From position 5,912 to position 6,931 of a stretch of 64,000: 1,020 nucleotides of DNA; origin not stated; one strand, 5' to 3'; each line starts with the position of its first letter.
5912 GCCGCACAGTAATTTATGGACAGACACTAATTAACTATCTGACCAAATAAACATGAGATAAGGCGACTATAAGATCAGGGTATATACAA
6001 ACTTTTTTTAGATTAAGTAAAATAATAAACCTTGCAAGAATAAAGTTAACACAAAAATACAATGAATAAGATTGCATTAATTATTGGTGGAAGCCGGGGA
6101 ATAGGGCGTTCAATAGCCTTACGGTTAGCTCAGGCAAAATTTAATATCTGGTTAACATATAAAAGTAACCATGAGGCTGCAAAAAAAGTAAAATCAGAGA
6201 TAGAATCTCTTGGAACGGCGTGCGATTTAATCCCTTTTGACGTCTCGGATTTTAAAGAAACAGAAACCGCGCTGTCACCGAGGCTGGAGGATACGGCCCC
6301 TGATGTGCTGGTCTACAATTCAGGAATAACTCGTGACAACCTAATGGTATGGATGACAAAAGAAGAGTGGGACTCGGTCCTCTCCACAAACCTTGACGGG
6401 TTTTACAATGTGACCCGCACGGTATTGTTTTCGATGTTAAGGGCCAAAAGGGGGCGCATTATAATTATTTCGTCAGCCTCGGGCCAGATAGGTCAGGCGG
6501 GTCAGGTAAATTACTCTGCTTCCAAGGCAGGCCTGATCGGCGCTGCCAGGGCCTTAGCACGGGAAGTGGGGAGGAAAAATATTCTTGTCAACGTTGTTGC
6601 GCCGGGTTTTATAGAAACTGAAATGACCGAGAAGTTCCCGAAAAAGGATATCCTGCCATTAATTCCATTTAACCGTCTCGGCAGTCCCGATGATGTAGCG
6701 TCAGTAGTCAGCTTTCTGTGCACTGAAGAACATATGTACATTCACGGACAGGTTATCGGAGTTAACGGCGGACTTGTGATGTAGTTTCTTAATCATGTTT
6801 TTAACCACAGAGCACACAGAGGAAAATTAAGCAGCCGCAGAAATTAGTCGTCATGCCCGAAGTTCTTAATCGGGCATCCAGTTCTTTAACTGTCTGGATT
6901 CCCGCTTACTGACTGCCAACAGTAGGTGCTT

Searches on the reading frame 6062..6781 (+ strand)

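Call 6: search_protein_families(library=pfam, proteins=[window:6062-6781:+], max_evalue=0.01)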
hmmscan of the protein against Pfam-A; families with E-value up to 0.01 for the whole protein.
window:6062-6781:+ (240 aa): 4 families
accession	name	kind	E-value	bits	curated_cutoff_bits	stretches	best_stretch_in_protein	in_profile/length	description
PF00106.31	adh_short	-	7.7e-50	169.5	26.6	1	3-194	1-192/195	short chain dehydrogenase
PF13561.12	adh_short_C2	-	2.1e-49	168.6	27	1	11-238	5-235/236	Enoyl-(Acyl carrier protein) reductase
PF08659.16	KR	-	4.9e-17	62.9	22.6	1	6-164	4-162/180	KR domain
PF23441.1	SDR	-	0.0016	18.3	27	0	154-190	166-200/258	SDR-like rossmann domain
